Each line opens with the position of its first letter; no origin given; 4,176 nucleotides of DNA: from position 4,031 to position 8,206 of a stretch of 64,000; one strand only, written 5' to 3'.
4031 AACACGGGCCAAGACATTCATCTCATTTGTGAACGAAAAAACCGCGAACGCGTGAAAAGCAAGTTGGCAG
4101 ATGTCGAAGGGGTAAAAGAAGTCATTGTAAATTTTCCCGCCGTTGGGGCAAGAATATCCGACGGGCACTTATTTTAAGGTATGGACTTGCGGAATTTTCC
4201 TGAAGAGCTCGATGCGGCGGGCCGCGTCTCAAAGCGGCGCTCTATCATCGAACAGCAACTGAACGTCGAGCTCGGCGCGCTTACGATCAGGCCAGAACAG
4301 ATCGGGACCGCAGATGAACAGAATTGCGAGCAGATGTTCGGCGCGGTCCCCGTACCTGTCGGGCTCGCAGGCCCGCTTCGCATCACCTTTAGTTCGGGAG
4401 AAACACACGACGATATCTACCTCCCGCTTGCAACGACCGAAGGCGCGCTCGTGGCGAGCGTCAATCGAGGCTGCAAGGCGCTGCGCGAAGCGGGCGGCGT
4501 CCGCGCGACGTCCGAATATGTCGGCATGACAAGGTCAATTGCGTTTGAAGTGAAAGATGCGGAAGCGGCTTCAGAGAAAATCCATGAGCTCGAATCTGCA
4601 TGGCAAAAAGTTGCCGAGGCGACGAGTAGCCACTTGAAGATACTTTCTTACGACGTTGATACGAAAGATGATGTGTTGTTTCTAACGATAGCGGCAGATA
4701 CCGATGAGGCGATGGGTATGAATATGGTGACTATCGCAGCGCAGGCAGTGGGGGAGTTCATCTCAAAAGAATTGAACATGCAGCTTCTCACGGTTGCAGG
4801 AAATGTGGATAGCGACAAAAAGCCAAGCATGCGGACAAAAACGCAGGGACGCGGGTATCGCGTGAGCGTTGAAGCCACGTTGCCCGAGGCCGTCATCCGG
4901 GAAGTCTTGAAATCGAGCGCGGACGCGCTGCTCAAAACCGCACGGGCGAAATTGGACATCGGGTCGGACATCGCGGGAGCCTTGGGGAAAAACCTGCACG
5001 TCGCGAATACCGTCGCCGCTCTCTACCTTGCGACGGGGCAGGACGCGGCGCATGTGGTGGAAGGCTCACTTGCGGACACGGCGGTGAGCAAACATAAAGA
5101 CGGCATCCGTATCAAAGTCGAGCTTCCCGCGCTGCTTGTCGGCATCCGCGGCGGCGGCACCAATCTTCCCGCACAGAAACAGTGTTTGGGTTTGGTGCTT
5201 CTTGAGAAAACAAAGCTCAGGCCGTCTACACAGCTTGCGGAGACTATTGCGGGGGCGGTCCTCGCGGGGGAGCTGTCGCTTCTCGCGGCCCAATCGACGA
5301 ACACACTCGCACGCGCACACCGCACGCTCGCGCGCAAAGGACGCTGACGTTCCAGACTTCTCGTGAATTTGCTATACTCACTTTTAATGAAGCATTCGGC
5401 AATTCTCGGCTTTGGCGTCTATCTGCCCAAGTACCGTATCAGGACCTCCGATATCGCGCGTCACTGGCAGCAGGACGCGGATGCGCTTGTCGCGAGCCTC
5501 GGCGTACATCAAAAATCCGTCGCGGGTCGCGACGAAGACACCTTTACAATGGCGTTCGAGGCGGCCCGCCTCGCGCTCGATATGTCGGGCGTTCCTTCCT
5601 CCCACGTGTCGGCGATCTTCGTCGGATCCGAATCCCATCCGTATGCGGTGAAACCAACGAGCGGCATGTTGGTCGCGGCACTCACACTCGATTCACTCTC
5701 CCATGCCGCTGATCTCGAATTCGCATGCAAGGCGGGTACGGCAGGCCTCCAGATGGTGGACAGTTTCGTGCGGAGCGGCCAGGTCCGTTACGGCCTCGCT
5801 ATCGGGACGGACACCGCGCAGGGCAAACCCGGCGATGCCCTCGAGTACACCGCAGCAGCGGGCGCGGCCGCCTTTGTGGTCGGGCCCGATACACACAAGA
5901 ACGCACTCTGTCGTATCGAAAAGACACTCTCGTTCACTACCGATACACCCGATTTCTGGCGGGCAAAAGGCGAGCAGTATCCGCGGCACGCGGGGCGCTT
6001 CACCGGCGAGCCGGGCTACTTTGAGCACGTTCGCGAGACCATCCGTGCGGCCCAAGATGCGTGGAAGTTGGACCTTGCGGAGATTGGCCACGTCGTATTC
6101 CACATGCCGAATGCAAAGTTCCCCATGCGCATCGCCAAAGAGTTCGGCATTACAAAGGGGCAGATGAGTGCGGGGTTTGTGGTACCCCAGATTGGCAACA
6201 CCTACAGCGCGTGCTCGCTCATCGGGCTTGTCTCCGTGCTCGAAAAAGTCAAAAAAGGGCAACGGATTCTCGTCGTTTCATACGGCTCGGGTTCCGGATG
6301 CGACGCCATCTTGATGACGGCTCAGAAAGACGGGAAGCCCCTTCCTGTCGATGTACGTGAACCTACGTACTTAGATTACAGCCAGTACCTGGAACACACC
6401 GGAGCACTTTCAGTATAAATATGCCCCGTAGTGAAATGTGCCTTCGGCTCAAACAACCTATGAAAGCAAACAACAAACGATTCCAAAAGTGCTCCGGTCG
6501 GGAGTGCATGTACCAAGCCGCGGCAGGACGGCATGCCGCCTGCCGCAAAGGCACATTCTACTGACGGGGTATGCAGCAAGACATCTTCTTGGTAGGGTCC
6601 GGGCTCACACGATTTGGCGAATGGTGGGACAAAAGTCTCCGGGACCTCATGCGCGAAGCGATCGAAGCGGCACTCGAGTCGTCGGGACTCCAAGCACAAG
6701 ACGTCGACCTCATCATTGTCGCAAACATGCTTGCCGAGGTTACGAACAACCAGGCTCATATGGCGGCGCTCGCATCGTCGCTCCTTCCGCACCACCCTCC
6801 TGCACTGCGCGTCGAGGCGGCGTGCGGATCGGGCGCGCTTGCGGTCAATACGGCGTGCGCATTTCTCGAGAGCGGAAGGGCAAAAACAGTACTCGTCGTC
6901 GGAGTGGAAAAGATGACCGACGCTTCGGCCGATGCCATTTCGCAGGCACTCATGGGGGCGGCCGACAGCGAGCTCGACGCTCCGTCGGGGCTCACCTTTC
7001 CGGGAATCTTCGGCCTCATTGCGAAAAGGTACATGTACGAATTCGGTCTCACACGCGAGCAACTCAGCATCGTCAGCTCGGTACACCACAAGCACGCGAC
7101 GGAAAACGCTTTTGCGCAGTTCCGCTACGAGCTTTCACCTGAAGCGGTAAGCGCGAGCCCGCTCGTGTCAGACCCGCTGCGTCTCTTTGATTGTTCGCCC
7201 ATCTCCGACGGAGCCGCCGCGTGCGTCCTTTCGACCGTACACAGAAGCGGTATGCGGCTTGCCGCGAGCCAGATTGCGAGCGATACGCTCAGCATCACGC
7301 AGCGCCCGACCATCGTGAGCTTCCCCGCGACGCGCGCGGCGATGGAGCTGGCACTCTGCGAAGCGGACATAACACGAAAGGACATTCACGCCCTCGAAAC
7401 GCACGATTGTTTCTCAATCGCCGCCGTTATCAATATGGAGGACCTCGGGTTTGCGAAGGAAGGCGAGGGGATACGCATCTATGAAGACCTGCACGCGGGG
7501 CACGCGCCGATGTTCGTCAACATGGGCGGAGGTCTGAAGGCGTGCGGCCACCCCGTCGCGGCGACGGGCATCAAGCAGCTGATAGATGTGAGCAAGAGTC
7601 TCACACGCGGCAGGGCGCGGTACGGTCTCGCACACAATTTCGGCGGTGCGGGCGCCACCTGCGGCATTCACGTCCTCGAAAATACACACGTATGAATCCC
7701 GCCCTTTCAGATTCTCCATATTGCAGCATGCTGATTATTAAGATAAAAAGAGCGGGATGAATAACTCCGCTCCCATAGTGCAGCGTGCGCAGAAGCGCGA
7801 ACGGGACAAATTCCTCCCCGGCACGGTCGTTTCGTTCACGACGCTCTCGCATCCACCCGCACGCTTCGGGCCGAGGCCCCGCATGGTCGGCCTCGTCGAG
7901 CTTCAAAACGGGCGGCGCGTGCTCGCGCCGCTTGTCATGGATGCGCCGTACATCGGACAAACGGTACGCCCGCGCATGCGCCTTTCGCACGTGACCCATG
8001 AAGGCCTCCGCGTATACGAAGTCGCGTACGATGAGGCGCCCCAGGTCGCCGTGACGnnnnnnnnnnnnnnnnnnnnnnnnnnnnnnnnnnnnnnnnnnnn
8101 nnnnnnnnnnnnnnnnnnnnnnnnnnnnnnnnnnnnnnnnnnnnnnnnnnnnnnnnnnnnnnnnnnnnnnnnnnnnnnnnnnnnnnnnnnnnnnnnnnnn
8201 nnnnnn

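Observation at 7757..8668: DUF35-like OB-fold scaffold fused to a guanylate-kinase-like P-loop domain inside the mevalonate operon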

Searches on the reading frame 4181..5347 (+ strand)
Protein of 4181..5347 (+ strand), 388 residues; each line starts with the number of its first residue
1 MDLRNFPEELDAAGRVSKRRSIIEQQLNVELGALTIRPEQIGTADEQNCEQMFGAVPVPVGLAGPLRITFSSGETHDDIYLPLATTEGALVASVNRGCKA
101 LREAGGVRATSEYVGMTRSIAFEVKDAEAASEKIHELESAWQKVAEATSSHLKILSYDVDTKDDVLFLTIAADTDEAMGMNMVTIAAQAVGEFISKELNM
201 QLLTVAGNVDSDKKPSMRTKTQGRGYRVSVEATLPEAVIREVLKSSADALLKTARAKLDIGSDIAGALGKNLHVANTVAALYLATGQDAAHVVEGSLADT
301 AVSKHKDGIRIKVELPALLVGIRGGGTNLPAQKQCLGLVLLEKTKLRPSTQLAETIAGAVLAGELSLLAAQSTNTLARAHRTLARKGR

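Call 5: search_protein_families(library=pfam, proteins=[window:4181-5347:+], max_evalue=0.1)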
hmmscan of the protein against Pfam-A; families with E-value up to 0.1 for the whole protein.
window:4181-5347:+ (388 aa): 1 family
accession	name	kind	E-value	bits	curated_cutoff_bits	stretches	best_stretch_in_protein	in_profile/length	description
PF00368.23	HMG-CoA_red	-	5.2e-98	328.9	27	1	16-385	2-368/368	Hydroxymethylglutaryl-coenzyme A reductase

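Call 6: search_protein_families(library=ncbifam, proteins=[window:4181-5347:+], max_evalue=0.1)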
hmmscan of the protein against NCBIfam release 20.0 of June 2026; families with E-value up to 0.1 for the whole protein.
window:4181-5347:+ (388 aa): 3 families
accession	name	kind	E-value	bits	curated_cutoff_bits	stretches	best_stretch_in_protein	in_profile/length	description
TIGR00533.1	HMG_CoA_R_NADP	equivalog_domain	5.3e-88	295.7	441.8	1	11-385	25-402/402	hydroxymethylglutaryl-CoA reductase (NADPH)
TIGR00920.1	2A060605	subfamily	5e-73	246.6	778.35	1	16-383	490-867/887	hydroxymethylglutaryl-CoA reductase (NADPH)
TIGR00532.1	HMG_CoA_R_NAD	equivalog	2e-11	43.7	259.95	1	48-382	66-392/395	hydroxymethylglutaryl-CoA reductase, degradative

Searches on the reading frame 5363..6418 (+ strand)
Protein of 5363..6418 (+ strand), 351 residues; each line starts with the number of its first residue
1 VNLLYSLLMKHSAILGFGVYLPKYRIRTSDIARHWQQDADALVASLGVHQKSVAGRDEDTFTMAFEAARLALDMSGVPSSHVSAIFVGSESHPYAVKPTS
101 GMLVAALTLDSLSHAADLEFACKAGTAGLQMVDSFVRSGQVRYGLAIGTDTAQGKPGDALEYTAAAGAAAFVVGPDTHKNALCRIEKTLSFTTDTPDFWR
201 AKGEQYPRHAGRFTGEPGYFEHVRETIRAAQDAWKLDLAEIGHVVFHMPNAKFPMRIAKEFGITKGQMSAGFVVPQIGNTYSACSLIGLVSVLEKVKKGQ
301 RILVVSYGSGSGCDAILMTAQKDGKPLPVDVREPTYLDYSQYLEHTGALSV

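Call 5: search_protein_families(library=pfam, proteins=[window:5363-6418:+], max_evalue=0.1)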
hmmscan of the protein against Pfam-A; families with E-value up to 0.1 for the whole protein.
window:5363-6418:+ (351 aa): 5 families
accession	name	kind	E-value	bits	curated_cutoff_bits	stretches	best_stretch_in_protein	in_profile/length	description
PF08541.16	ACP_syn_III_C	-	4.2e-09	36.9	26.6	1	235-318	5-88/90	3-Oxoacyl-[acyl-carrier-protein (ACP)] synthase III C terminal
PF08545.16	ACP_syn_III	-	3.3e-06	27.3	24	1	117-180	2-68/80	3-Oxoacyl-[acyl-carrier-protein (ACP)] synthase III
PF01154.23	HMG_CoA_synt_N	-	3.1e-05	24.4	25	1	11-177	4-173/174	Hydroxymethylglutaryl-coenzyme A synthase N terminal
PF08540.16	HMG_CoA_synt_C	-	0.00053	20.1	25.1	1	255-318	133-199/280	Hydroxymethylglutaryl-coenzyme A synthase C terminal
PF00108.29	Thiolase_N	-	0.072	12.9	26.4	0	59-150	22-113/260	Thiolase, N-terminal domain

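Call 6: search_protein_families(library=ncbifam, proteins=[window:5363-6418:+], max_evalue=0.1)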
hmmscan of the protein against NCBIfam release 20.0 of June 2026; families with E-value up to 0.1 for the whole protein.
window:5363-6418:+ (351 aa): 20 families
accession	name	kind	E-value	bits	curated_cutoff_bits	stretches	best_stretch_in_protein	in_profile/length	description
NF003274.0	PRK04262.1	equivalog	4.1e-127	424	244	1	11-349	2-344/347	hydroxymethylglutaryl-CoA synthase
TIGR00748.1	HMG_CoA_syn_Arc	equivalog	1.6e-114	382.7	353.35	1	13-321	3-308/345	hydroxymethylglutaryl-CoA synthase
TIGR01835.1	HMG-CoA-S_prok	equivalog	7.8e-37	127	360.35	1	17-311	6-308/382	hydroxymethylglutaryl-CoA synthase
NF006829.0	PRK09352.1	subfamily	3.7e-25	88.6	249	1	9-318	2-319/322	beta-ketoacyl-ACP synthase 3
TIGR00747.1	fabH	subfamily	6.3e-24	84.6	292.1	1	11-317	2-319/322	beta-ketoacyl-ACP synthase III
NF041302.1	HMG_CoAsyn_Halo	equivalog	2.3e-17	63.1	800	1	31-251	24-248/443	hydroxymethylglutaryl-CoA synthase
NF004623.0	PRK05963.1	equivalog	2.4e-16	60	437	1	9-140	3-133/328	beta-ketoacyl-ACP synthase III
NF005308.0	PRK06840.1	equivalog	1.1e-14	54.3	315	1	12-184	5-183/339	3-oxoacyl-ACP synthase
NF006720.0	PRK09258.1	equivalog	1.3e-13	50.9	285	2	35-153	36-154/338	3-oxoacyl-ACP synthase III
TIGR01833.1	HMG-CoA-S_euk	equivalog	5.6e-13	48.8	286.2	2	12-253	5-258/457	hydroxymethylglutaryl-CoA synthase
NF005703.0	PRK07515.1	equivalog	8.3e-11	41.4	304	2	223-318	274-370/373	beta-ketoacyl-ACP synthase III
NF005541.0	PRK07204.1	equivalog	3.7e-10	39.7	402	1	10-179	3-175/329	beta-ketoacyl-ACP synthase III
NF005704.0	PRK07516.1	subfamily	1.4e-06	27.6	412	1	56-160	18-123/389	thiolase domain-containing protein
NF004720.0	PRK06064.1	subfamily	8.9e-06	24.7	420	1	44-168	5-132/389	thiolase domain-containing protein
NF009519.0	PRK12880.1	equivalog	1.5e-05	24.5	436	1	12-151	8-150/353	beta-ketoacyl-ACP synthase III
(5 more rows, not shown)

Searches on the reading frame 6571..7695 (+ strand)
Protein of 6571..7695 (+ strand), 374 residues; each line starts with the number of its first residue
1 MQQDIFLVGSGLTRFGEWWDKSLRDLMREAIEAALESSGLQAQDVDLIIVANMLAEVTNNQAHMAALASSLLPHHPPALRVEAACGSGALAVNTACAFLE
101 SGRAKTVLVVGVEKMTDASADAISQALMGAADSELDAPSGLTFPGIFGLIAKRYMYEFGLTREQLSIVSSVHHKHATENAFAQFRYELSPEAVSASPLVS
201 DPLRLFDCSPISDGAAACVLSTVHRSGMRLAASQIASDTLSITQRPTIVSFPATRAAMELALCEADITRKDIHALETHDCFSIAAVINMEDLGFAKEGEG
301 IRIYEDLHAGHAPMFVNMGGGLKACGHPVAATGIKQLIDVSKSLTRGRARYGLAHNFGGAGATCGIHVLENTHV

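Call 5: search_protein_families(library=pfam, proteins=[window:6571-7695:+], max_evalue=0.1)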
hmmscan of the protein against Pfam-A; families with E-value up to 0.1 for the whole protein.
window:6571-7695:+ (374 aa): 12 families
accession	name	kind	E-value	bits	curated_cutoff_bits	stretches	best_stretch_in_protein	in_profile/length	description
PF00108.29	Thiolase_N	-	1.3e-27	97.3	26.4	1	7-221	3-257/260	Thiolase, N-terminal domain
PF22691.2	Thiolase_C_1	-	3.3e-23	82.4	28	1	236-370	3-143/144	Thiolase C-terminal domain-like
PF02803.24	Thiolase_C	-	1.9e-12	47.3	27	1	255-365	25-118/123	Thiolase, C-terminal domain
PF08545.16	ACP_syn_III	-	6.1e-10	39.3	24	1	81-117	3-39/80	3-Oxoacyl-[acyl-carrier-protein (ACP)] synthase III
PF00109.32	ketoacyl-synt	-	4.2e-08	33.5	20.8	1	56-122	145-212/252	Beta-ketoacyl synthase, N-terminal domain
PF07451.17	SpoVAD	-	6.7e-05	22.2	22.1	1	18-110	46-131/329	Stage V sporulation protein AD (SpoVAD)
PF02801.28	Ketoacyl-synt_C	-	0.00044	20.7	20.8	0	27-50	27-50/119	Beta-ketoacyl synthase, C-terminal domain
PF17918.6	TetR_C_15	-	0.013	16.6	26.8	1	19-83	39-100/108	Tetracyclin repressor-like, C-terminal domain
PF08392.18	FAE1_CUT1_RppA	-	0.013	15.3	27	1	25-117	85-177/290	FAE1/Type III polyketide synthase-like protein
PF01135.25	PCMT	-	0.026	14.8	20.3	0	52-122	49-114/210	Protein-L-isoaspartate(D-aspartate) O-methyltransferase (PCMT)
PF00532.27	Peripla_BP_1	-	0.034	14.1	22.2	1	24-134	136-245/281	Periplasmic binding proteins and sugar binding domain of LacI family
PF06406.17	StbA_N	-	0.087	13.2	24.6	0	28-52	78-102/158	Plasmid segregation protein ParM, N-terminal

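Call 6: search_protein_families(library=ncbifam, proteins=[window:6571-7695:+], max_evalue=0.1)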
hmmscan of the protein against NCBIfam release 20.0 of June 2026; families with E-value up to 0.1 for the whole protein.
window:6571-7695:+ (374 aa): 67 families (the best 25 are shown)
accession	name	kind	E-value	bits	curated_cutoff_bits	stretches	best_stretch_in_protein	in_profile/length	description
NF004720.0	PRK06064.1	subfamily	2.9e-111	372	420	1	3-371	2-387/389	thiolase domain-containing protein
NF053570.1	AcCoTHIOL_METTL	equivalog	1.4e-98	330.3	600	1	3-371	2-383/385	acetyl-CoA acetyltransferase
NF005704.0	PRK07516.1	subfamily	1.4e-81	274.5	412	1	4-371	3-387/389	thiolase domain-containing protein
NF004810.0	PRK06157.1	equivalog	8.8e-67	226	403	1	2-367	6-393/400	acetyl-CoA acetyltransferase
NF009228.0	PRK12578.1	subfamily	1.4e-65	221.5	485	1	1-369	1-385/387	thiolase domain-containing protein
NF004936.0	PRK06289.1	equivalog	2e-56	191.5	375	1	1-364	1-396/405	acetyl-CoA acetyltransferase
NF004982.0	PRK06365.1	equivalog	7.7e-51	173.5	695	2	1-222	14-236/430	thiolase domain-containing protein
NF006102.0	PRK08256.1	subfamily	5.1e-49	167.4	436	1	1-368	1-389/394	lipid-transfer protein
NF053628.1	BnzsclthlBbsBGT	equivalog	9.8e-42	143.1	750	1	1-344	3-347/389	benzoylsuccinyl-CoA thiolase subunit BbsB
NF004715.0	PRK06059.1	equivalog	1.6e-41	142.6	424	1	2-348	3-369/399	lipid-transfer protein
NF006010.0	PRK08142.1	subfamily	4.6e-37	127.7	462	1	19-349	21-353/388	thiolase domain-containing protein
NF004811.0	PRK06158.1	subfamily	4.7e-35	121.3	421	1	7-345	12-347/384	acetyl-CoA acetyltransferase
NF004721.0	PRK06065.1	equivalog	5.3e-33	114.4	455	1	2-344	9-358/393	thiolase domain-containing protein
TIGR01930.1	AcCoA-C-Actrans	subfamily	8.6e-32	110.5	240.55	2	21-178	19-182/385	acetyl-CoA C-acyltransferase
NF006180.0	PRK08313.1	subfamily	3.8e-31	108.3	514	1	3-362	4-375/389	thiolase domain-containing protein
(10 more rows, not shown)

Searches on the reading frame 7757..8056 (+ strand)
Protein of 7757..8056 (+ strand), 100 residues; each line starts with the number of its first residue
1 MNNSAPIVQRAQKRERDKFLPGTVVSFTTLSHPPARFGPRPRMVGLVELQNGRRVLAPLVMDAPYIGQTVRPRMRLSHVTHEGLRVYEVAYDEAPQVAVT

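Call 66: search_solved_structures(query=A2, max_evalue=10, show_alignments=3)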
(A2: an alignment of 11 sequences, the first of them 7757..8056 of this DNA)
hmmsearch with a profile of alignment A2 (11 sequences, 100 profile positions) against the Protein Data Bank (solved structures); distinct sequences matched with E-value up to 10: 4.
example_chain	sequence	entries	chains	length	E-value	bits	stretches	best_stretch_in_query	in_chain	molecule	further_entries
6esq_E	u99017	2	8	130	1e-06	31.6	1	21-91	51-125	Pfam DUF35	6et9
6ok1_B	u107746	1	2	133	1.2e-05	28.2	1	21-70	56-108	ChsH2(DUF35)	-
9myr_B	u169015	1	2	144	0.00068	22.6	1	19-72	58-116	Acyl dehydratase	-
6ayi_A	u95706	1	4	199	0.93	12.5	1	20-79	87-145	HTH-type transcriptional regulator UidR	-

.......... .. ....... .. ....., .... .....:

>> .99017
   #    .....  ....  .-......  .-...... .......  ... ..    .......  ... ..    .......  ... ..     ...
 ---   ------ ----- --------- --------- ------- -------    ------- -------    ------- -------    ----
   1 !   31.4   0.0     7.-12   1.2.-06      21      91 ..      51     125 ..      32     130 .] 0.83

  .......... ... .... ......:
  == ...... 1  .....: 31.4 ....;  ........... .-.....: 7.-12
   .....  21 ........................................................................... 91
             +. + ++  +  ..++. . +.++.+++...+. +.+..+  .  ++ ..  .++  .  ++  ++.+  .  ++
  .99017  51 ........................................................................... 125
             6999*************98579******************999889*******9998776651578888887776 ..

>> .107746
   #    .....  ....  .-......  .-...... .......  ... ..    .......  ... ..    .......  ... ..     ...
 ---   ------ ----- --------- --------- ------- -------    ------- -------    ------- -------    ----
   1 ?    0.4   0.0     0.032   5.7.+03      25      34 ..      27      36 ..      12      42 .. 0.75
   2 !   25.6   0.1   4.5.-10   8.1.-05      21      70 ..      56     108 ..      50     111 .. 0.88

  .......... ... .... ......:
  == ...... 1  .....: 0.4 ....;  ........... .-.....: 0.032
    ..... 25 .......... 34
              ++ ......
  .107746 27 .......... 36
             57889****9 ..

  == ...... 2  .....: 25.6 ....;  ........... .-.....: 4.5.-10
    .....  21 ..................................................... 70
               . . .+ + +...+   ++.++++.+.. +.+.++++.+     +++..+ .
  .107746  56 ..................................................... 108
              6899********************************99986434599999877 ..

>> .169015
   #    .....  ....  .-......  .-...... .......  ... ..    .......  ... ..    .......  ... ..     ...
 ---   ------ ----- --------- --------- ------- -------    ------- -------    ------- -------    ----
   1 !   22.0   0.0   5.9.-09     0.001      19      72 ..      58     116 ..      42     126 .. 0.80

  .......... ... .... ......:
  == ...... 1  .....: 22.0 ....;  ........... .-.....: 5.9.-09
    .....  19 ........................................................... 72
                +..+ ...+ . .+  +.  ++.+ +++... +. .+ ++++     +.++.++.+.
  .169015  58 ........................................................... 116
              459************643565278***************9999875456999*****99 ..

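Call 77: search_protein_families(library=pfam, proteins=[window:7757-8056:+], max_evalue=0.01)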
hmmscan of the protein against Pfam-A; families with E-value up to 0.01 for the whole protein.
window:7757-8056:+ (100 aa): 1 family
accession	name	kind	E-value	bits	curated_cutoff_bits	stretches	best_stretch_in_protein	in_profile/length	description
PF01796.24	OB_ChsH2_C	-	6.5e-10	39.2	27.1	1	22-74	8-64/65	ChsH2, C-terminal OB-fold domain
